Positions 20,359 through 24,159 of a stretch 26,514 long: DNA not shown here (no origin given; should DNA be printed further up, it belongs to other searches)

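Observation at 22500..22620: Abrupt, in-frame junction from enterobacterial phage DNA to Firmicutes-type DNA inside a tail gene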

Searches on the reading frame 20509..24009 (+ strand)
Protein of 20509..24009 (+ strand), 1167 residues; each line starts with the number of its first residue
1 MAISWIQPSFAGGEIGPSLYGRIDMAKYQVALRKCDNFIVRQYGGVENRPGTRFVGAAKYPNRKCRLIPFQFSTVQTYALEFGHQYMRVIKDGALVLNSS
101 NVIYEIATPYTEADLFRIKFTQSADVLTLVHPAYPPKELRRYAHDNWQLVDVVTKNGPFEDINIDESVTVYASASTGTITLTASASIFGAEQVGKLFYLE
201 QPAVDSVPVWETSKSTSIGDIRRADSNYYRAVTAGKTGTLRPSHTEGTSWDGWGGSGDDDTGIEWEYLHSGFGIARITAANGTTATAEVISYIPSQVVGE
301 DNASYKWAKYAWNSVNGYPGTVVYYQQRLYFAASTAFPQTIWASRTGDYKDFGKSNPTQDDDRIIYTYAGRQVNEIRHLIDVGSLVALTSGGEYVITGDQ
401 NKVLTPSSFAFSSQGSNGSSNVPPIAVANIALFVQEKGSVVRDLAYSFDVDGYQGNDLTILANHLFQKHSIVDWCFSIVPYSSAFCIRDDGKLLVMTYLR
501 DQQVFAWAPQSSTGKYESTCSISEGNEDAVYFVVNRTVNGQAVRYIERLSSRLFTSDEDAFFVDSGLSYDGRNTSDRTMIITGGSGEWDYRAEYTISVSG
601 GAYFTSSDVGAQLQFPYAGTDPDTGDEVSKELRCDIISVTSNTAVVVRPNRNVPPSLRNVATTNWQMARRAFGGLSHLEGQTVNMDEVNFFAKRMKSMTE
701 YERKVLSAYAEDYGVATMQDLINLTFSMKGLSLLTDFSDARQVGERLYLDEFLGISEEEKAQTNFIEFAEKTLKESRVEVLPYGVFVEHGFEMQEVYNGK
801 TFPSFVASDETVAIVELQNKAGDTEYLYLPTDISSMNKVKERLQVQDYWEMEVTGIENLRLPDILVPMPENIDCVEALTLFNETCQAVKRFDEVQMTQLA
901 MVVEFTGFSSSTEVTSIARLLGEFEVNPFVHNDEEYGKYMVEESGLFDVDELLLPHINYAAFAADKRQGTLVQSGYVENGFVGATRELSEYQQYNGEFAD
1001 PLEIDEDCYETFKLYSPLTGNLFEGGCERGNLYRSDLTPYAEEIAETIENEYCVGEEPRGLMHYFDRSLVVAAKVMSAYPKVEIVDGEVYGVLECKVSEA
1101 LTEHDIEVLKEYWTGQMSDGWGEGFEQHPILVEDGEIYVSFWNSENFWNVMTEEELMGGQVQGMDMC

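Call 6: search_protein_families(library=pfam, proteins=[window:20509-24009:+], max_evalue=0.01)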
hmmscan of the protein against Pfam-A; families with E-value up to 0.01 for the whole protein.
window:20509-24009:+ (1167 aa): 1 family
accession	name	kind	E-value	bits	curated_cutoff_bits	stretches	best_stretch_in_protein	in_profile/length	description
PF07275.16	ArdA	-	2.1e-05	25.6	27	1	829-978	21-155/155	Antirestriction protein (ArdA)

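Call 16: find_encoding_contigs(protein=window:20509-24009:+, flank=10000, max_places=6)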
Protein window:20509-24009:+ (1167 aa): 1 contig read that carries it; 1 place shown.
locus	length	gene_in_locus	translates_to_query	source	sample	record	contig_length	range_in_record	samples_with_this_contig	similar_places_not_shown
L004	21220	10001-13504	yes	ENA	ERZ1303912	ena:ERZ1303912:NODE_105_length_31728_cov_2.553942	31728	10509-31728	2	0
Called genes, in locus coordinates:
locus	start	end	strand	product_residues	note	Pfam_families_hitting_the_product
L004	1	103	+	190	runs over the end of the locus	PF04448:DUF551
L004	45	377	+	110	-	-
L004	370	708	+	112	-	-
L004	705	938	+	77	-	PF26882:Phage_T4_Y11B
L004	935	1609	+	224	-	PF03592:Terminase_2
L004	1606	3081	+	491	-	-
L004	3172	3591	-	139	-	-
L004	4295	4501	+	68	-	-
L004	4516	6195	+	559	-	PF12236:Head-tail_con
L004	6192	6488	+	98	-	PF25181:Phage_Bbp19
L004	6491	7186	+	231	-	-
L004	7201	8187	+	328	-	PF20911:GP7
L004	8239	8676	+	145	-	PF21190:Bbp16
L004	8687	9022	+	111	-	-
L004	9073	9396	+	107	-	PF21628:Gp10-like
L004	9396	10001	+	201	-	-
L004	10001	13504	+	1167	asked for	-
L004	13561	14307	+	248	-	PF14192:DUF4314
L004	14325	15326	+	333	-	PF02086:MethyltransfD12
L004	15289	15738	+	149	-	-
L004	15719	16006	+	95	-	-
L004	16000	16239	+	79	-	-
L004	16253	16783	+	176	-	PF14191:YodL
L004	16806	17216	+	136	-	PF04026:SpoVG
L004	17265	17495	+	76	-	PF19629:DUF6133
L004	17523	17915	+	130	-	PF04026:SpoVG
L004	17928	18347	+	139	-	PF01478:Peptidase_A24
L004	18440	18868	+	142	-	PF01381:HTH_3, PF13443:HTH_26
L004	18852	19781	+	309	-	PF07804:HipA_C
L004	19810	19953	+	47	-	-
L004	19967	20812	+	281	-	PF16976:RcpC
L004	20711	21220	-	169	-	?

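Call 18: list_cluster_members(proteins=[window:20509-24009:+])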
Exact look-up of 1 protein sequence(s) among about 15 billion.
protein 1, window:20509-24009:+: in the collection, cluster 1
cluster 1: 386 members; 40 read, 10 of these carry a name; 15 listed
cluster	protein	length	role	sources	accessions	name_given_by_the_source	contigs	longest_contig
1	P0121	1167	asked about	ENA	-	-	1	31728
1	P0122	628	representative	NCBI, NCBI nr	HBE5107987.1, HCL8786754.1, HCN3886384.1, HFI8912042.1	TPA: hypothetical protein KMA27_003733, partial [Escherichia coli] | hypothetical protein [Escherichia coli]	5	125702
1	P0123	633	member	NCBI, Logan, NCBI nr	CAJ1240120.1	hypothetical protein JMT78AECX_JMT78AEC_00506 [Escherichia coli]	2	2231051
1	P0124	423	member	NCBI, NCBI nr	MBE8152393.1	hypothetical protein IPE98_26955, partial [Escherichia coli] | hypothetical protein [Escherichia coli]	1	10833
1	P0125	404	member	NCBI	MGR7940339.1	hypothetical protein ACU6HC_26940, partial [Escherichia coli]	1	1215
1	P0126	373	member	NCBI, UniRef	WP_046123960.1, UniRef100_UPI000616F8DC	hypothetical protein, partial [Bacillus thuringiensis] | hypothetical protein n=1 Tax=Bacillus thuringiensis TaxID=1428 RepID=UPI000616F8DC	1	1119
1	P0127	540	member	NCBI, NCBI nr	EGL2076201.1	hypothetical protein IP348_004973, partial [Escherichia coli] | hypothetical protein [Escherichia coli]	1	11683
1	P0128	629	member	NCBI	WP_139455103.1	hypothetical protein, partial [Escherichia coli]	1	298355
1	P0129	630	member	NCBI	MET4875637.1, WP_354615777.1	hypothetical protein, partial [Escherichia coli]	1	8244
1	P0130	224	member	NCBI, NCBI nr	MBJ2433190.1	hypothetical protein JF984_24770, partial [Salmonella enterica subsp. enterica serovar ... | hypothetical protein [Salmonella enterica subsp. enterica serovar Typhimurium]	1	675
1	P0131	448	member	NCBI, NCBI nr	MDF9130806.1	hypothetical protein OU614_12380, partial [Escherichia coli] | hypothetical protein [Escherichia coli]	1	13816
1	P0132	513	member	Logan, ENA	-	-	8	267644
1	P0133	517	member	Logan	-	-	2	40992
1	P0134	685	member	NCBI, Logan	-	-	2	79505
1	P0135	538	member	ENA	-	-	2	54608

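Call 27: search_protein_families(library=pfam, proteins=[L004:20711-21220:-], max_evalue=0.01)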
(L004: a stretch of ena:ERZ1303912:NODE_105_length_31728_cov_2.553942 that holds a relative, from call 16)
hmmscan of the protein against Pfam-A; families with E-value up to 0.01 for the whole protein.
L004:20711-21220:- (169 aa): 1 family
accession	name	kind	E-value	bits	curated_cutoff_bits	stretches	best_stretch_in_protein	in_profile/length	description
PF04204.22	HTS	-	4.1e-55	187.3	27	1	1-117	26-142/298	Homoserine O-succinyltransferase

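Call 30: find_homologous_proteins(query=L004:20870-21220:-, max_evalue=1e-20)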
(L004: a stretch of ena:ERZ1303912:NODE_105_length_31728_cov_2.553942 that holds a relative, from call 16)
Query L004:20870-21220:- (117 aa): 2064 proteins with E <= 1e-20 among 2450 candidates; the best 120 are listed.
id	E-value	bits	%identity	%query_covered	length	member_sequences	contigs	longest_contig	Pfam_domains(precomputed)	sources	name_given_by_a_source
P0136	7.2e-63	228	91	99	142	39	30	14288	PF04204.23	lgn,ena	-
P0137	5.5e-62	225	91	99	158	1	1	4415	PF04204.23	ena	-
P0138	5.1e-61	222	87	99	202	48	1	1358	PF04204.23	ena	-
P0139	2.9e-58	213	84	99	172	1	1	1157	PF04204.23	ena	-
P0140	1.9e-57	210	93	91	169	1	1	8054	PF04204.23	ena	-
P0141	3.0e-56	206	79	99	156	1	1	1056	PF04204.23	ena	-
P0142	8.8e-56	205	78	99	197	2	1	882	PF04204.23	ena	-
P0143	1.0e-54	201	92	91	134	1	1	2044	PF04204.23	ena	-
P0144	1.4e-54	201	78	99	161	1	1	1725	PF04204.23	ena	-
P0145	1.8e-54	200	78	99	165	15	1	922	PF04204.23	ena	-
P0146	1.9e-54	200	77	99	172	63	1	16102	PF04204.23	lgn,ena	-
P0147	2.0e-54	200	77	99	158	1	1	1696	PF04204.23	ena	-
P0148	2.4e-54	200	77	99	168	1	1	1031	PF04204.23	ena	-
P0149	2.5e-54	200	77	99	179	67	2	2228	PF04204.23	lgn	-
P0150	2.7e-54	200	77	99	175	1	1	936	PF04204.23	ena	-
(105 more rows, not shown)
